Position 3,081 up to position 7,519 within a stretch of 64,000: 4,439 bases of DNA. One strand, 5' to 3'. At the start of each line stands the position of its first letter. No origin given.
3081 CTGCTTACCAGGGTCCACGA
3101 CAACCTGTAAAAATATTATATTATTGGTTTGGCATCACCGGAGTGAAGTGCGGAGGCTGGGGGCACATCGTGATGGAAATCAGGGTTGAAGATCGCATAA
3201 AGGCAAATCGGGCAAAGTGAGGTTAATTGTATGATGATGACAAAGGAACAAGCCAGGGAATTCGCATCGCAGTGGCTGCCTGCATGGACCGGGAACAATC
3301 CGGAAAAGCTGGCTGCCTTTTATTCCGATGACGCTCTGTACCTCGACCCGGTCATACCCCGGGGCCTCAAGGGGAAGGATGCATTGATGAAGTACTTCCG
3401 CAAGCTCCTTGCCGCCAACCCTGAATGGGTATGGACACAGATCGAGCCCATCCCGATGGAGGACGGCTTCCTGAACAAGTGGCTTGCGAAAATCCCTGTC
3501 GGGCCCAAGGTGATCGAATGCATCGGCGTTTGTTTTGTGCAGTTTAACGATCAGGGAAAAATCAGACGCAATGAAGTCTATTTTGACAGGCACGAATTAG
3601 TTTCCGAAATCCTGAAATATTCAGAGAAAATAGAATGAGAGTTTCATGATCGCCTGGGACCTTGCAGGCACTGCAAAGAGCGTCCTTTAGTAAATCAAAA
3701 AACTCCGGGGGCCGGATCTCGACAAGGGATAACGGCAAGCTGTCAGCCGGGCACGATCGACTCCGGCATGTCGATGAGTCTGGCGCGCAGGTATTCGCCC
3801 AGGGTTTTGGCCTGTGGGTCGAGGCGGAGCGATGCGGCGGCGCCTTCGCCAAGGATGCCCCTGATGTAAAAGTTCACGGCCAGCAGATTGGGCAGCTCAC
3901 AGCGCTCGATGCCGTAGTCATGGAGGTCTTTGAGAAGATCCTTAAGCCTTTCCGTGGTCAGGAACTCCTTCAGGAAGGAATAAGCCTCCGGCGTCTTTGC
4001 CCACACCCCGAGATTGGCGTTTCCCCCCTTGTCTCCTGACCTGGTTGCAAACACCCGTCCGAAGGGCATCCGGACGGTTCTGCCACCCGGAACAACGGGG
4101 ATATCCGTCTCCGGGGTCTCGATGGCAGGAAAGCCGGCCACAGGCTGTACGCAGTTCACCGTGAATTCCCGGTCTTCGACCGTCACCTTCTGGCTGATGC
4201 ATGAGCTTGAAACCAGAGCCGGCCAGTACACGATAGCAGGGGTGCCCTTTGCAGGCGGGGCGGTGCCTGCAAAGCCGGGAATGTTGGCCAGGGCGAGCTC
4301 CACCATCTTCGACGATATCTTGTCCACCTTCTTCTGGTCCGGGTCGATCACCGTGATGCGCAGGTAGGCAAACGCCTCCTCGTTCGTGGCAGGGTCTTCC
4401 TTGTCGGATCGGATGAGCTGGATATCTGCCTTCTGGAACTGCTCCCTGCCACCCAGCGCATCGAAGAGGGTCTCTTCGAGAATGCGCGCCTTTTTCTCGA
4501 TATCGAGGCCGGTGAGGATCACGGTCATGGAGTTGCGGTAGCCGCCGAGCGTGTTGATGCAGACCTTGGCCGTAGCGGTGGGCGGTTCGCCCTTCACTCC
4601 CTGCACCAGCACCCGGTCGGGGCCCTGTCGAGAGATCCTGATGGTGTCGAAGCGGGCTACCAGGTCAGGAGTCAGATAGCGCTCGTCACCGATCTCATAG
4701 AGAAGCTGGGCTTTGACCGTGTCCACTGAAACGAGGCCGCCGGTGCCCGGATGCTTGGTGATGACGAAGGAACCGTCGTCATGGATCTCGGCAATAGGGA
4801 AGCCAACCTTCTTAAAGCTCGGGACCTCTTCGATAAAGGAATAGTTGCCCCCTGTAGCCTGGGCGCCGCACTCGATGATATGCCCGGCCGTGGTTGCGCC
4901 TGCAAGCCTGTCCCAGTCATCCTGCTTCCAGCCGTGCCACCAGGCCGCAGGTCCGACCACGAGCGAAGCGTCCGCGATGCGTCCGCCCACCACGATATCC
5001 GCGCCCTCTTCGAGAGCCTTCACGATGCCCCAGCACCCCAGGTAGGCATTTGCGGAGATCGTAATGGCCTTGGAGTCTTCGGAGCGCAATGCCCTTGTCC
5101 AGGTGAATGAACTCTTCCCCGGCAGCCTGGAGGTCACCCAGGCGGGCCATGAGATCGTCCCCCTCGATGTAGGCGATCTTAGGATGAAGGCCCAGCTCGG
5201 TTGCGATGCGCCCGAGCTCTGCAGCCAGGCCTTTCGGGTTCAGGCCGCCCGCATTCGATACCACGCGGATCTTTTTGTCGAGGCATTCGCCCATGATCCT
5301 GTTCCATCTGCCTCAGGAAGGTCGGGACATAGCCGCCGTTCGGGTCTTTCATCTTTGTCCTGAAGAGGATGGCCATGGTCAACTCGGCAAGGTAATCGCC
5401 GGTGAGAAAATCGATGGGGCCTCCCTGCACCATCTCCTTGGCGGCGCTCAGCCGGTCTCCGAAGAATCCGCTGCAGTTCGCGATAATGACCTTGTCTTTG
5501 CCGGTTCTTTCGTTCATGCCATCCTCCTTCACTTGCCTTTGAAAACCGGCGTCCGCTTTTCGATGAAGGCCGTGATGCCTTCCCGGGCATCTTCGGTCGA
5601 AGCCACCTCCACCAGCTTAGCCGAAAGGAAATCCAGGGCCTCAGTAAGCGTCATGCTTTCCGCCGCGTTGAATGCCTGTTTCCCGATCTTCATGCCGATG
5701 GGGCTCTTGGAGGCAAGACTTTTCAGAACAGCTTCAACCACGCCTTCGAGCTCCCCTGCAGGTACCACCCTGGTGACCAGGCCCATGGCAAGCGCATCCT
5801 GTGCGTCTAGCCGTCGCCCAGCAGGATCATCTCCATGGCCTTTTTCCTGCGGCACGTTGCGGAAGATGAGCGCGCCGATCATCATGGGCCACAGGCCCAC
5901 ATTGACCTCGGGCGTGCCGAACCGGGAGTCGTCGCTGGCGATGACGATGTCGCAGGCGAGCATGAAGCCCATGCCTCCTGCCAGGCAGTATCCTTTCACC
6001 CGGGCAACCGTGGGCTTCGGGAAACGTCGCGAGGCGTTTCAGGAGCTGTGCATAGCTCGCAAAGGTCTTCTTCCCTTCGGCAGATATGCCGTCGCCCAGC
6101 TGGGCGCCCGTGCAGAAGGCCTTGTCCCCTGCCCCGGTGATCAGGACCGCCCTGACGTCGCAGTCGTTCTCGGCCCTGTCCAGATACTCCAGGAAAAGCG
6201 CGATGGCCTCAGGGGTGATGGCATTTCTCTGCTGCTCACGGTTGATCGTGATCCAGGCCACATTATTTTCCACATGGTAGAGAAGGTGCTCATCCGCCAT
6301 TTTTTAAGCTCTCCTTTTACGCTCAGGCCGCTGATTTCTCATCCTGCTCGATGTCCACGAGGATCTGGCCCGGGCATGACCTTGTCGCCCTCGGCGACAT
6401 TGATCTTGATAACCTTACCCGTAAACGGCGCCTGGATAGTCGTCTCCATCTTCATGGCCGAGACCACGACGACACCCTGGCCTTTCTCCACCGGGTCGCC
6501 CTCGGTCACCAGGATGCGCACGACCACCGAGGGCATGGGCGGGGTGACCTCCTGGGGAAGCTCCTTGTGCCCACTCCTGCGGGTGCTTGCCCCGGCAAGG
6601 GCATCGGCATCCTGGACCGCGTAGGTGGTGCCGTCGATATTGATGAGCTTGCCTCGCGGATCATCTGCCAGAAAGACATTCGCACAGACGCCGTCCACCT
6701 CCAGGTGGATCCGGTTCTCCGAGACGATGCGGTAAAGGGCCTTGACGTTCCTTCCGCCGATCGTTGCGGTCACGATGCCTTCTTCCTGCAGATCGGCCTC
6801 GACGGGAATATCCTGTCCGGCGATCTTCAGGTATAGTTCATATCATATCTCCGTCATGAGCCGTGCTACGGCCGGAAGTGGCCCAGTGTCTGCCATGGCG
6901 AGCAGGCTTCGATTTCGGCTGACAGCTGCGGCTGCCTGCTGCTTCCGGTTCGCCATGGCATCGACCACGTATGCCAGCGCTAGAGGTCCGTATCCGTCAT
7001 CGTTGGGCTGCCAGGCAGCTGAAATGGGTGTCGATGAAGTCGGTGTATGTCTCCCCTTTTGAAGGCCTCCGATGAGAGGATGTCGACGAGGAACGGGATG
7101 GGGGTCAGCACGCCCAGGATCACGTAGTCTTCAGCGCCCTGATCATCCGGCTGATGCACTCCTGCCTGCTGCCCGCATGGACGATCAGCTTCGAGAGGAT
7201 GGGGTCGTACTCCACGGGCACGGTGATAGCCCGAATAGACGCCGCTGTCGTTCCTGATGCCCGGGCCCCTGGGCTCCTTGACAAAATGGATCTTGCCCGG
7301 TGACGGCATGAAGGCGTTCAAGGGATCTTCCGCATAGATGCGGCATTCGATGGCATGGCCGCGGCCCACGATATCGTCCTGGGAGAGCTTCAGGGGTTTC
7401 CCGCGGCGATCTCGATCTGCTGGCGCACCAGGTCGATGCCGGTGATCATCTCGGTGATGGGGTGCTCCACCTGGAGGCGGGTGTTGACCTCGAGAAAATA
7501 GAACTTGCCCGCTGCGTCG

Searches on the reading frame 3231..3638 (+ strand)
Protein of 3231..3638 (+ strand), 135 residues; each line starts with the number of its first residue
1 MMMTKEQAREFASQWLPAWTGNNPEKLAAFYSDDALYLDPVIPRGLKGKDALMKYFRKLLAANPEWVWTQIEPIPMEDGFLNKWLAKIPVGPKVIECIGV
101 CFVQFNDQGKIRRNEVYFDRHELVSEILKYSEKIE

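Call 54: find_encoding_contigs(protein=window:3231-3638:+, flank=10000, max_places=10)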
Protein window:3231-3638:+ (135 aa): 1 contig read that carries it; 1 place shown.
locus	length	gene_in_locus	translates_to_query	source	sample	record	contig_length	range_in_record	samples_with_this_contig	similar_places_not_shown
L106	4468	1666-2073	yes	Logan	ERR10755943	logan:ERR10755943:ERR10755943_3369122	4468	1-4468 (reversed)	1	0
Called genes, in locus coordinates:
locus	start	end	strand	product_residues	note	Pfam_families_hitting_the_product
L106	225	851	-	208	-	PF27271:AF_1327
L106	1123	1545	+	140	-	PF12802:MarR_2 (weak), PF01047:MarR, PF13463:HTH_27 (weak), PF22381:Staph_reg_Sar_Rot (weak), PF22166:WHD_ArnR1 (weak)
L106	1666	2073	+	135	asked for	PF12680:SnoaL_2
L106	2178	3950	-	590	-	PF07287:AtuA, PF23544:AtuA_ferredoxin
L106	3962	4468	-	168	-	?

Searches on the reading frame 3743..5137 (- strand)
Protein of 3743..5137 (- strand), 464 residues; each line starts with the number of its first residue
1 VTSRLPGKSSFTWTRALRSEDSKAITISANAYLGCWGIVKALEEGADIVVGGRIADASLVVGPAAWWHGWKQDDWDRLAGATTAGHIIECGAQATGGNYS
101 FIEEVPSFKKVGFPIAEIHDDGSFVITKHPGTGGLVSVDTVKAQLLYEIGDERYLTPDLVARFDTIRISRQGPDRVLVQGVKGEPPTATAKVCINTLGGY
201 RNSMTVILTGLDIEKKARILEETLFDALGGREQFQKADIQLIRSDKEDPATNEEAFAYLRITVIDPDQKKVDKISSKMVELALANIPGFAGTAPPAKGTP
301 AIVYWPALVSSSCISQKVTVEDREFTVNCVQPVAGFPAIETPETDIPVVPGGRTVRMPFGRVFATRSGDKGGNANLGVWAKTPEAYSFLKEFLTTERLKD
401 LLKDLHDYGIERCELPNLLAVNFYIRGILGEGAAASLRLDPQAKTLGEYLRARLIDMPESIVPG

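Call 6: search_protein_families(library=pfam, proteins=[window:3743-5137:-], max_evalue=0.01)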
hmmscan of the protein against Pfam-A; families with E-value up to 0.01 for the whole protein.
window:3743-5137:- (464 aa): 2 families
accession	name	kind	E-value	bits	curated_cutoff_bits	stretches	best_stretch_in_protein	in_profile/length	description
PF07287.17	AtuA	-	1.8e-120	403.1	22.8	1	18-319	133-436/437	Acyclic terpene utilisation family protein AtuA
PF23544.1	AtuA_ferredoxin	-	6.9e-17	62.2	27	1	361-451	5-108/113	AtuA ferredoxin-like domain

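Call 36: search_protein_families(library=ncbifam, proteins=[window:3743-5137:-], max_evalue=1e-10)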
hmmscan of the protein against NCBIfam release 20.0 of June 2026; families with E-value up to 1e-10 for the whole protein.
window:3743-5137:- (464 aa): 0 families

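Call 44: find_related_loci(query=window:3743-5137:-, collection=genome_contigs, flank=10000)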
Query window:3743-5137:- (464 aa) in genome_contigs; peptide patterns used: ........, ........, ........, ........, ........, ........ (x = any residue, [..] = any of these).
600 stretches matched a pattern (row limit reached: there are more); 582 encode a relative of the query (tblastn E <= 1e-3); the best 80 are kept; 80 distinct loci.
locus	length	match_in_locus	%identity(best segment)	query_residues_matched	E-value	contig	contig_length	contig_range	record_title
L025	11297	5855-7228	83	7-464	0e+0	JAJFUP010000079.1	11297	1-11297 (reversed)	MAG: Deltaproteobacteria bacterium isolate bin.476 k141_1504842, whole genome shotgun sequence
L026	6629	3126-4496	81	7-463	0e+0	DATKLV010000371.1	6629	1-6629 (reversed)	MAG TPA_asm: Desulfomonilia bacterium isolate SMAG_U14694 k141_4686409, whole genome shotgun sequence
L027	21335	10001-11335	78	20-464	0e+0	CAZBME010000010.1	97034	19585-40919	MAG TPA_asm: uncultured Syntrophaceae bacterium isolate SRP302447_co2_781 genome assembly, contig: NODE_730_length_97034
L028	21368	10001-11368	67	7-462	0e+0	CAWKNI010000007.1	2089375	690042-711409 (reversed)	MAG: uncultured delta proteobacterium isolate MFD01231.bin.1.87 genome assembly, contig: contig_69, whole genome shotgun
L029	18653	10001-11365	68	7-461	0e+0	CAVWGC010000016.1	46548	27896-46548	MAG: uncultured delta proteobacterium isolate MFD04716.bin.2.49 genome assembly, contig: contig_56700, whole genome shot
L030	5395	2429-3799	68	7-463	0e+0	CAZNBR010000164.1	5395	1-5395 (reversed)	MAG TPA_asm: uncultured Syntrophaceae bacterium isolate SRP178699_co1_451 genome assembly, contig: NODE_22483_length_539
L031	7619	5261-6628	68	7-462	0e+0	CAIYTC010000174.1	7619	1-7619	MAG: uncultured Dehalococcoidia bacterium isolate AlinenSedimentsD1_bin-0298 genome assembly, contig: bin-0298:174/296,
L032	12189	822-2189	68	7-462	0e+0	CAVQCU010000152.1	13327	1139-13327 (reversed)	MAG: uncultured delta proteobacterium isolate MFD02138.bin.2.50 genome assembly, contig: contig_32971, whole genome shot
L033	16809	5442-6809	67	7-462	0e+0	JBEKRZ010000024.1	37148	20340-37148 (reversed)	MAG: Smithella sp. isolate SPRUCE 522 SPRUCE_522_24, whole genome shotgun sequence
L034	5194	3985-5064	85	15-374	0e+0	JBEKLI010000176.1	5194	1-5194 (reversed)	MAG: Desulfomonilia bacterium isolate SPRUCE 367 SPRUCE_367_176, whole genome shotgun sequence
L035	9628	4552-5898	65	15-462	0e+0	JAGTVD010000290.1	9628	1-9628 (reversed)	MAG: Desulfatitalea sp. isolate SH-MAG143 SH-MAG143_contig_000290, whole genome shotgun sequence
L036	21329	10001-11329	65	20-461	0e+0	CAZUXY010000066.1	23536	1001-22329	MAG TPA_asm: uncultured Leptospirales bacterium isolate binchicken_co27_239 genome assembly, contig: NODE_3793_length_23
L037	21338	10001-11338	66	15-459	0e+0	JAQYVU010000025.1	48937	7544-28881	MAG: Desulfococcaceae bacterium isolate SF_100_bin68 SF_100_bin.68.orig_100_contig-145_1351, whole genome shotgun sequen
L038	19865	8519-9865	65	15-462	0e+0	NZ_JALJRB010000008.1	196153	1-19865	Desulfatitalea alkaliphila strain M08but 8, whole genome shotgun sequence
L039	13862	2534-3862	62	21-462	0e+0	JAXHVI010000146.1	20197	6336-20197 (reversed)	MAG: Thermodesulfobacteriota bacterium isolate MAG73_tar_biofilm MAG73_146, whole genome shotgun sequence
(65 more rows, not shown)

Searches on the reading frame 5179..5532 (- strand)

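Call 6: search_protein_families(library=pfam, proteins=[window:5179-5532:-], max_evalue=0.01)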
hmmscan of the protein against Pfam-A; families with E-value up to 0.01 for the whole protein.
window:5179-5532:- (117 aa): 1 family
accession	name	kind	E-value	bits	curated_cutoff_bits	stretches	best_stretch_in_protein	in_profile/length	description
PF07287.17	AtuA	-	5.2e-21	75.4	22.8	1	15-78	1-64/437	Acyclic terpene utilisation family protein AtuA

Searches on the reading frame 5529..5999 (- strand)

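Call 6: search_protein_families(library=pfam, proteins=[window:5529-5999:-], max_evalue=0.01)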
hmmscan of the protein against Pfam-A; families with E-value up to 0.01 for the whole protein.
window:5529-5999:- (156 aa): 2 families
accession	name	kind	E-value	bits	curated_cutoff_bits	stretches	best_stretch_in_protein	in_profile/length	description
PF00378.25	ECH_1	-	3e-33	115.6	27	1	1-155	95-250/251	Enoyl-CoA hydratase/isomerase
PF16113.10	ECH_2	-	9.1e-18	65.3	27.2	2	1-92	94-185/335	Enoyl-CoA hydratase/isomerase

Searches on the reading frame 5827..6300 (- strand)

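Call 6: search_protein_families(library=pfam, proteins=[window:5827-6300:-], max_evalue=0.01)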
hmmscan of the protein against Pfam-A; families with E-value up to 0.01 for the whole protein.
window:5827-6300:- (157 aa): 2 families
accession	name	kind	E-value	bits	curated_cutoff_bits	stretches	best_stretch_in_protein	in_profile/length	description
PF00378.25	ECH_1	-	1.1e-12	48.2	27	1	11-83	3-77/251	Enoyl-CoA hydratase/isomerase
PF16113.10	ECH_2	-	1.2e-10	41.8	27.2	1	15-72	2-59/335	Enoyl-CoA hydratase/isomerase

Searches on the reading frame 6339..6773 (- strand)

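Call 6: search_protein_families(library=pfam, proteins=[window:6339-6773:-], max_evalue=0.01)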
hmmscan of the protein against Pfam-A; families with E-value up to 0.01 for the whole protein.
window:6339-6773:- (144 aa): 6 families
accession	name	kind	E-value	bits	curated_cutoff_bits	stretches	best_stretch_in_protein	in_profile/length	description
PF00364.28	Biotin_lipoyl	-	1.3e-16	60.6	22.1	1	75-135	2-67/73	Biotin-requiring enzyme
PF13533.13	Biotin_lipoyl_2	-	1.5e-10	41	29.8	2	75-99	2-26/32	Biotin-lipoyl like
PF13375.12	RnfC_N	-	0.00081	19.8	25.6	1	73-126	27-82/101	RnfC Barrel sandwich hybrid domain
PF16576.10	HlyD_D23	-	0.0015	18.3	30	0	108-135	106-133/214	Barrel-sandwich domain of CusB or HlyD membrane-fusion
PF01597.25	GCV_H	-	0.0026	18.1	22.2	1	85-127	35-77/122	Glycine cleavage H-protein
PF05896.17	NQRA_N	-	0.007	17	25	0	84-126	39-80/94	NqrA N-terminal barrel-sandwich hybrid domain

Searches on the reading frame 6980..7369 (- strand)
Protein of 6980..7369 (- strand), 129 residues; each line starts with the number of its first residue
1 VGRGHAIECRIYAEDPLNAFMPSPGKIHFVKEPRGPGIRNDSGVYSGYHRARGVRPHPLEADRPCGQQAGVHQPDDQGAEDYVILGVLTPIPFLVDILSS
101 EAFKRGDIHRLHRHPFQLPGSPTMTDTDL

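Call 6: search_protein_families(library=pfam, proteins=[window:6980-7369:-], max_evalue=0.01)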
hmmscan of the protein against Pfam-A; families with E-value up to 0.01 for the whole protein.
window:6980-7369:- (129 aa): 1 family
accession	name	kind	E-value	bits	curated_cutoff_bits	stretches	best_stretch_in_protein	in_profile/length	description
PF02785.25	Biotin_carb_C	-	1.2e-17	64.4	32.4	1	8-49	1-42/108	Biotin carboxylase C-terminal domain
